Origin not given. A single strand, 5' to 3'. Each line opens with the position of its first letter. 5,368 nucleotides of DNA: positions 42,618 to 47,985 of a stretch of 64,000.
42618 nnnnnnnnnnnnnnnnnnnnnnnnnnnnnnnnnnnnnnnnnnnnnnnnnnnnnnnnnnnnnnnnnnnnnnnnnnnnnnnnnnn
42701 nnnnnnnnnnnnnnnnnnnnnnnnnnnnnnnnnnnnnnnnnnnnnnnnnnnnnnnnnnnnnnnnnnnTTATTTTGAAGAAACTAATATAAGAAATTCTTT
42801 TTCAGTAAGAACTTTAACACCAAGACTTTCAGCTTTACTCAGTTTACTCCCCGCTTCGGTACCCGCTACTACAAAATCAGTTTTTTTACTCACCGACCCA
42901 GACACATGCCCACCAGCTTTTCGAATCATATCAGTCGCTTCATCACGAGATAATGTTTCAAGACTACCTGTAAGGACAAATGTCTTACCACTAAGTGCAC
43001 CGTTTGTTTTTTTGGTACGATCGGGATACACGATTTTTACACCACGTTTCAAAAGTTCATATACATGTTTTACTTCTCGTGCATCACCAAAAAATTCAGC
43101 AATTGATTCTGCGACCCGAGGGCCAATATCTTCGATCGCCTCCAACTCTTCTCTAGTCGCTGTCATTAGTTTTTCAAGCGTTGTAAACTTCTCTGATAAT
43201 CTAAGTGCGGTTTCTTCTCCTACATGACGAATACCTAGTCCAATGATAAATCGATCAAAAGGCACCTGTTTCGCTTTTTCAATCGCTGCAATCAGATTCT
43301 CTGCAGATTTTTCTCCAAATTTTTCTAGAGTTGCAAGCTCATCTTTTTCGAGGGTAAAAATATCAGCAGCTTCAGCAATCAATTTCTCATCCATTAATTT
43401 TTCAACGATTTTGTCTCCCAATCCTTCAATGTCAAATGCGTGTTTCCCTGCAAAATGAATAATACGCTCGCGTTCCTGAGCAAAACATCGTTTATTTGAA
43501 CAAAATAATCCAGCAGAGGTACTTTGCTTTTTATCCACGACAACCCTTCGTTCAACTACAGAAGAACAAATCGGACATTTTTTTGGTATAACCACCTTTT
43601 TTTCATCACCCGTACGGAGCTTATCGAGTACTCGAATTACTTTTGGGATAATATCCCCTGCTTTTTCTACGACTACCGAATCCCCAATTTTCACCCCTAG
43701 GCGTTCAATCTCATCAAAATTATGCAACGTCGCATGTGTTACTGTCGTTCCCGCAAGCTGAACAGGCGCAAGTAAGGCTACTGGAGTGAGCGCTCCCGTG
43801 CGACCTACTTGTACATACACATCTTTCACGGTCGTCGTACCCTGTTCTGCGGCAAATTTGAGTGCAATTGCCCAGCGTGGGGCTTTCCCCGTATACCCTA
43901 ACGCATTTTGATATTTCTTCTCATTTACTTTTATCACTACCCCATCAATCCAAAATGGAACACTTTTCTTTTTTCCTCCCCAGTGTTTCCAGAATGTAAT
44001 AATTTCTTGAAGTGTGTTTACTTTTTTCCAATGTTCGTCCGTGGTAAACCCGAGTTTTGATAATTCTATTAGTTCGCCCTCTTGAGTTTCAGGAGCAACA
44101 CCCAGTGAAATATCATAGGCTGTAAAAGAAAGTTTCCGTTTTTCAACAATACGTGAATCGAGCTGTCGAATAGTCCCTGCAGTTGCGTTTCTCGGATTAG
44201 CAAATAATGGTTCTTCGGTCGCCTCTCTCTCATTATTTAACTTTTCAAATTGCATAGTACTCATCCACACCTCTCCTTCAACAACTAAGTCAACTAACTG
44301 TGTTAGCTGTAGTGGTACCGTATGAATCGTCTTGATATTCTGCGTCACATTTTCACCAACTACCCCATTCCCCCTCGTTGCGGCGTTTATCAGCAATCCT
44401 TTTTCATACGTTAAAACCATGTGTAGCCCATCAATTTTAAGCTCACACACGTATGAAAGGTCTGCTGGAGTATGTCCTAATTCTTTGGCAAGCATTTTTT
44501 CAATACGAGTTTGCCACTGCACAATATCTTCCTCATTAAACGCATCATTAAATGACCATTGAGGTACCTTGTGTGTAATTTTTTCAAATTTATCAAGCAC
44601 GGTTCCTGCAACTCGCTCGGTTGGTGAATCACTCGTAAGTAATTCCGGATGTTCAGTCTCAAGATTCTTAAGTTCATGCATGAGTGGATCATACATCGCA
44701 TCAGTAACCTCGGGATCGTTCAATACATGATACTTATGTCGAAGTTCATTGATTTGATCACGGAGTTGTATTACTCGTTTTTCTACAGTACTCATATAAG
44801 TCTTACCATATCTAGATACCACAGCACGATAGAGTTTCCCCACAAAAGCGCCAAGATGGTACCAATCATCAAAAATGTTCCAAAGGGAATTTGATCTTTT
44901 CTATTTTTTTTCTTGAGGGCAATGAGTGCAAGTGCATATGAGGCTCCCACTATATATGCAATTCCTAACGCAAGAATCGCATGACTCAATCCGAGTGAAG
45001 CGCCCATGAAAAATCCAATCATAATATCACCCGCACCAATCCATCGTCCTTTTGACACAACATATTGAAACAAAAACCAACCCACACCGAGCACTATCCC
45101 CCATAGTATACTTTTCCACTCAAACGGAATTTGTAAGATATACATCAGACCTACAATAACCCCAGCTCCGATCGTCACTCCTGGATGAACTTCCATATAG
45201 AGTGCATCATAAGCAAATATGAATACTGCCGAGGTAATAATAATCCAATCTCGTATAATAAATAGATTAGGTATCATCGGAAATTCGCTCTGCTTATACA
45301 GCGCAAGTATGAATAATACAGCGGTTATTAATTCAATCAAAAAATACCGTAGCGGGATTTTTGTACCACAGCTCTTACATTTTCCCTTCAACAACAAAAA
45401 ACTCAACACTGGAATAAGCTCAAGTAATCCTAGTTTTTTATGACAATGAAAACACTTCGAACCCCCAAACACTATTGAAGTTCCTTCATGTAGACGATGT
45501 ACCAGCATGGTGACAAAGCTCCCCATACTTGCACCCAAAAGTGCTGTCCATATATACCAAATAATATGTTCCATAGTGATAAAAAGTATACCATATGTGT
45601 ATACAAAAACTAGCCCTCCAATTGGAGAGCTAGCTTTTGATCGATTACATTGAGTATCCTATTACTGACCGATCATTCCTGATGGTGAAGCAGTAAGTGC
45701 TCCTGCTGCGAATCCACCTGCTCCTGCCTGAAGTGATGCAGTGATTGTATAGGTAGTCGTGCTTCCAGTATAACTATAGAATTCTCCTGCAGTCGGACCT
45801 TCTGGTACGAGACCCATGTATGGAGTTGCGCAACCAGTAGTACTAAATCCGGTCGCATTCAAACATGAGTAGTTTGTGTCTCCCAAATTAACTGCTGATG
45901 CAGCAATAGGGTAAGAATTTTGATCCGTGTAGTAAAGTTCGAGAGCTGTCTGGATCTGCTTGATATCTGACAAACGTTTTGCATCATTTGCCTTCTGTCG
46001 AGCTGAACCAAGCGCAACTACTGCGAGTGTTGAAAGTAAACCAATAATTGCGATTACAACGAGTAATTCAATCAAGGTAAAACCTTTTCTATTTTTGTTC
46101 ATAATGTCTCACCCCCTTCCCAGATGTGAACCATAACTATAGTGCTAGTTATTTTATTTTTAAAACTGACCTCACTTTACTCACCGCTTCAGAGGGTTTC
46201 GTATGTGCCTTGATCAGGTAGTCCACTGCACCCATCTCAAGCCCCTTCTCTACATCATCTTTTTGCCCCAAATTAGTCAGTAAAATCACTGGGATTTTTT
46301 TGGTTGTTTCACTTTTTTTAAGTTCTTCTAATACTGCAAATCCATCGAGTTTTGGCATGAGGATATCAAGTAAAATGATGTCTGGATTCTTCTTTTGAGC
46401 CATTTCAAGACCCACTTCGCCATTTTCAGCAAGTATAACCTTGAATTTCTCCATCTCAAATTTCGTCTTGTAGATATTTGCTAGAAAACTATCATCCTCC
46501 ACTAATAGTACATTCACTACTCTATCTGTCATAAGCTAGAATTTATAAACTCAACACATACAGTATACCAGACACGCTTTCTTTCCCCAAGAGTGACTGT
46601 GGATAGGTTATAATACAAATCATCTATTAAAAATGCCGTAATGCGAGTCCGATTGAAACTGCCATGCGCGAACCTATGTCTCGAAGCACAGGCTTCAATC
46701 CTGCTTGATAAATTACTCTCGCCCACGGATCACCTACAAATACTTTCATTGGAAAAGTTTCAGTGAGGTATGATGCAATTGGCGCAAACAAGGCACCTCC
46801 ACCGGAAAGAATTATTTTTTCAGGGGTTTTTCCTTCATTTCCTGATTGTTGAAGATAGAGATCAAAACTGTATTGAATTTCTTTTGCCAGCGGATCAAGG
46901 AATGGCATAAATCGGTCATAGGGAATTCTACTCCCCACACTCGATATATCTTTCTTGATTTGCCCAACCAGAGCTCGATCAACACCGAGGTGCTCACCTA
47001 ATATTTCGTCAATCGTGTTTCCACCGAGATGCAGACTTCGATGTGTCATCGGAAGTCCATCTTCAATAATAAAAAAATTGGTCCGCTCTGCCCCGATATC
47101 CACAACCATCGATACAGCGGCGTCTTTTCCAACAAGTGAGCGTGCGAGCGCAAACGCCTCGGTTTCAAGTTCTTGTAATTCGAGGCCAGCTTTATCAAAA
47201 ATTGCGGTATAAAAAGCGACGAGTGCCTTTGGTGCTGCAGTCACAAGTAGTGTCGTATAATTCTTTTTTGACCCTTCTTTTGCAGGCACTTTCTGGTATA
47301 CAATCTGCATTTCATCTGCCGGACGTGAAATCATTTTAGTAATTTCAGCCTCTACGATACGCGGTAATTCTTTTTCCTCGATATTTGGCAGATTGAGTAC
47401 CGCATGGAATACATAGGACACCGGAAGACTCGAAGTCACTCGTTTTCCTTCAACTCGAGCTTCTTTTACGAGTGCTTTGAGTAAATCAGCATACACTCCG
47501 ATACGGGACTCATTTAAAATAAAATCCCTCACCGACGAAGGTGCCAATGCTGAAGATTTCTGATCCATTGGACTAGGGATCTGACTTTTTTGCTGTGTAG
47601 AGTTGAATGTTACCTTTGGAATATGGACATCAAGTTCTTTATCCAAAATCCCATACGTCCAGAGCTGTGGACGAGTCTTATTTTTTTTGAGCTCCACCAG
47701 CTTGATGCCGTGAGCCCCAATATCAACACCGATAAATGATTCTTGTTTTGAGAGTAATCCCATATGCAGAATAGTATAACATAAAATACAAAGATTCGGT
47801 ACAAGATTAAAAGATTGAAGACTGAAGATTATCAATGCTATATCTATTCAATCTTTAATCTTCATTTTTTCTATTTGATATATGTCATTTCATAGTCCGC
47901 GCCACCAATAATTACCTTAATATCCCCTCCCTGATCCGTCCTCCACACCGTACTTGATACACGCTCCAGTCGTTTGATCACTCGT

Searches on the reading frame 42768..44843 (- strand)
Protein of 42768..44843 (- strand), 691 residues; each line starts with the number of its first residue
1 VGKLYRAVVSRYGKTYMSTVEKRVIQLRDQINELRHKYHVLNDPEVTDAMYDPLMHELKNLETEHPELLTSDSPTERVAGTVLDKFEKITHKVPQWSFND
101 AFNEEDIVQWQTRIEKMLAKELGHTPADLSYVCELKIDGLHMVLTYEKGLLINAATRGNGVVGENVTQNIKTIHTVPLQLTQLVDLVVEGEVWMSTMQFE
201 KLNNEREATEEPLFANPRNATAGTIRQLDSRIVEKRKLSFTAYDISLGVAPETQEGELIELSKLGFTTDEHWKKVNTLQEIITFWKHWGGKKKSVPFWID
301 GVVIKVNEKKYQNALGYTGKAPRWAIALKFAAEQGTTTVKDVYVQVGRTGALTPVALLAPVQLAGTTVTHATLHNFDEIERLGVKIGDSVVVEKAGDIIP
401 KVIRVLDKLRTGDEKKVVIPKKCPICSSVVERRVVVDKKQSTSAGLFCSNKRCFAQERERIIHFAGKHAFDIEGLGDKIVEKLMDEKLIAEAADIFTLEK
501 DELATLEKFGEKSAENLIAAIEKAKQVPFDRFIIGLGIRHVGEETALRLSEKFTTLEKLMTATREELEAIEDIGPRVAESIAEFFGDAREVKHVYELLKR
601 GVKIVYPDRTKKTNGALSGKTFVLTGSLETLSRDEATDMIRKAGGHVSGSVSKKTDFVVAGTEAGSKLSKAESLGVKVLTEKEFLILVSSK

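Call 14: find_related_loci(query=window:42768-44843:-, collection=genome_contigs, flank=6000)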
Query window:42768-44843:- (691 aa) in genome_contigs; peptide patterns used: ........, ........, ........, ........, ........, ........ (x = any residue, [..] = any of these).
599 stretches matched a pattern (row limit reached: there are more); 577 encode a relative of the query (tblastn E <= 1e-3); the best 80 are kept; 80 distinct loci.
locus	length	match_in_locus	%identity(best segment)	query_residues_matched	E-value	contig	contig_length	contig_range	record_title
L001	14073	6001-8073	89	1-691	0e+0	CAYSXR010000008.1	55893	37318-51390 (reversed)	MAG TPA_asm: uncultured Gammaproteobacteria bacterium isolate SRP286056_co2_340 genome assembly, contig: NODE_602_length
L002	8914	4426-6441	79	19-691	0e+0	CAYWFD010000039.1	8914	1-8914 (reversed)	MAG TPA_asm: uncultured Gammaproteobacteria bacterium isolate binchicken_co326_112 genome assembly, contig: NODE_4195_le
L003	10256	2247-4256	64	19-688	0e+0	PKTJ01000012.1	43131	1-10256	MAG: Candidatus Parcubacteria bacterium isolate BM521 sc_1138, whole genome shotgun sequence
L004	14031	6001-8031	64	16-688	0e+0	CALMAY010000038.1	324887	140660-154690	MAG TPA_asm: uncultured bacterium isolate SRR5676436_bin.40_CONCOCT_v1.1_MAG genome assembly, contig: ERZ724522.3, whole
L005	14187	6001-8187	59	12-689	0e+0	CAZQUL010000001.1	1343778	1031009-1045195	MAG TPA_asm: uncultured Gammaproteobacteria bacterium isolate SRP257259_co1_238 genome assembly, contig: NODE_1_length_1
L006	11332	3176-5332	58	15-688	0e+0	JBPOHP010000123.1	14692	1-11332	MAG: Candidatus Magasanikiibacteriota bacterium isolate MAG_113 c_000000367313, whole genome shotgun sequence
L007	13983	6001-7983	61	20-688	0e+0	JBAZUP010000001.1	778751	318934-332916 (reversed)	MAG: Patescibacteria group bacterium isolate SO_2017_GW1_231 NODE_45_length_778751_cov_3.412568_OW334_2017, whole genome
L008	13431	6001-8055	61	14-688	0e+0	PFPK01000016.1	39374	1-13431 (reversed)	MAG: Candidatus Magasanikbacteria bacterium CG_4_10_14_0_2_um_filter_37_12 CG_4_10_14_0.2_scaffold_246_c, whole genome s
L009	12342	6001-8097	58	20-690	0e+0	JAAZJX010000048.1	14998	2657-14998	MAG: Candidatus Magasanikiibacteriota bacterium isolate AS22ysBPME_155 92402_AS22, whole genome shotgun sequence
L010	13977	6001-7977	61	26-688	0e+0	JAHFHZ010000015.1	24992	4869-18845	MAG: Candidatus Magasanikiibacteriota bacterium isolate nzgw350 NODE_2111_length_24993_cov_4.418905, whole genome shotgu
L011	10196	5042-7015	62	22-678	0e+0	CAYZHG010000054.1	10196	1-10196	MAG TPA_asm: uncultured Gammaproteobacteria bacterium isolate binchicken_co169_185 genome assembly, contig: k99_420757,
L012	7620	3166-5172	62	22-688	0e+0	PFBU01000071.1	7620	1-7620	MAG: Candidatus Magasanikbacteria bacterium CG10_big_fil_rev_8_21_14_0_10_36_16 CG10_8_21_14_0.10_scaffold_11127_c, whol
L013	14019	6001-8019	62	17-688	0e+0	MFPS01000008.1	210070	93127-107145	MAG: Candidatus Magasanikbacteria bacterium RIFCSPHIGHO2_01_FULL_33_34 rifcsphigho2_01_scaffold_52, whole genome shotgun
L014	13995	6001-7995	60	19-685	0e+0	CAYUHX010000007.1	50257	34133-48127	MAG TPA_asm: uncultured Gammaproteobacteria bacterium isolate SRP298887_co1_139 genome assembly, contig: NODE_406_length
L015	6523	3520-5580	58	5-684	0e+0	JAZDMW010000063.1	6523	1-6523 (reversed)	MAG: Candidatus Magasanikbacteria bacterium isolate MEGAHIT-group-0.681 k141_18882805, whole genome shotgun sequence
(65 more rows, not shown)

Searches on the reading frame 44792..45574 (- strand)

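Call 50: search_protein_families(library=pfam, proteins=[window:44792-45574:-], max_evalue=0.001)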
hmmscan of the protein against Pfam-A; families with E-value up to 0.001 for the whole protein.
window:44792-45574:- (260 aa): 2 families
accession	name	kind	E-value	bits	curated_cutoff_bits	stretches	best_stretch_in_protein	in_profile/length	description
PF06750.18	A24_N_bact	-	1.4e-28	99.3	23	1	12-94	1-83/84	Bacterial Peptidase A24 N-terminal domain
PF01478.23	Peptidase_A24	-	8.9e-05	23.3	26.5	1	111-215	2-104/104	Type IV leader peptidase family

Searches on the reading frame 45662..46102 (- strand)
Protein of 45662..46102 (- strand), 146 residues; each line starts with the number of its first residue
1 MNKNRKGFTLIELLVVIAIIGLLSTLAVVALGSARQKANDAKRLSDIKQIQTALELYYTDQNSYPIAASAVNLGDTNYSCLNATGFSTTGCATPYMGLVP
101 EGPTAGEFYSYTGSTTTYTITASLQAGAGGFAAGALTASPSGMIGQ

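Call 50: search_protein_families(library=pfam, proteins=[window:45662-46102:-], max_evalue=0.001)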
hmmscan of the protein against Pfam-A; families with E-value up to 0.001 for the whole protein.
window:45662-46102:- (146 aa): 2 families
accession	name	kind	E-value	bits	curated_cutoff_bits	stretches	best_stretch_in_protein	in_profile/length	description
PF07963.17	N_methyl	-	5.3e-10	38.9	21.2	1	3-27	2-26/27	Prokaryotic N-terminal methylation motif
PF08334.16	T2SSG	-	0.00029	21.3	21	1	35-121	6-88/108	Type II secretion system (T2SS), protein G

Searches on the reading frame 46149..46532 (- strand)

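Call 50: search_protein_families(library=pfam, proteins=[window:46149-46532:-], max_evalue=0.001)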
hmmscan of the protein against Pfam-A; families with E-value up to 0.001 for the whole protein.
window:46149-46532:- (127 aa): 1 family
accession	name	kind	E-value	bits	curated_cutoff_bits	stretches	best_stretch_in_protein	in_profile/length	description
PF00072.30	Response_reg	-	2.9e-25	89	30.2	1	8-110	1-101/111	Response regulator receiver domain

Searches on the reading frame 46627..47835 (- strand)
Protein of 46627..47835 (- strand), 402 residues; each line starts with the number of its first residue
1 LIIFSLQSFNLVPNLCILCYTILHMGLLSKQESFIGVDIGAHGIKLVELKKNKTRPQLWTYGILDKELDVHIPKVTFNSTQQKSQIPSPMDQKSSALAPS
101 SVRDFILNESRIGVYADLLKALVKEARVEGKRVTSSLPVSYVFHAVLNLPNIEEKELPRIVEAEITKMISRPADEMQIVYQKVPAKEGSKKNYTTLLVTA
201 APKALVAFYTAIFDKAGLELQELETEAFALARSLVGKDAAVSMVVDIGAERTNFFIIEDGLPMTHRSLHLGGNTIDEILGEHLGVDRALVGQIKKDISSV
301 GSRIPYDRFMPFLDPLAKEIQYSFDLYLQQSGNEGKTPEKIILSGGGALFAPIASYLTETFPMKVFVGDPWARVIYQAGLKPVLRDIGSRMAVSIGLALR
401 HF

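Call 50: search_protein_families(library=pfam, proteins=[window:46627-47835:-], max_evalue=0.001)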
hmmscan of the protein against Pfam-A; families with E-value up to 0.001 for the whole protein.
window:46627-47835:- (402 aa): 3 families
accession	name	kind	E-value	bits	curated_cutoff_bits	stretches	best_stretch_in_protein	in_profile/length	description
PF11104.14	PilM_2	-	1.7e-33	116.4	27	1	116-402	48-340/340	Type IV pilus assembly protein PilM;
PF06723.19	MreB_Mbl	-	1.5e-06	27.8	27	0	237-282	142-187/327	MreB/Mbl protein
PF14450.12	FtsA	-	0.00046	21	31.8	0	243-370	1-112/127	Cell division protein FtsA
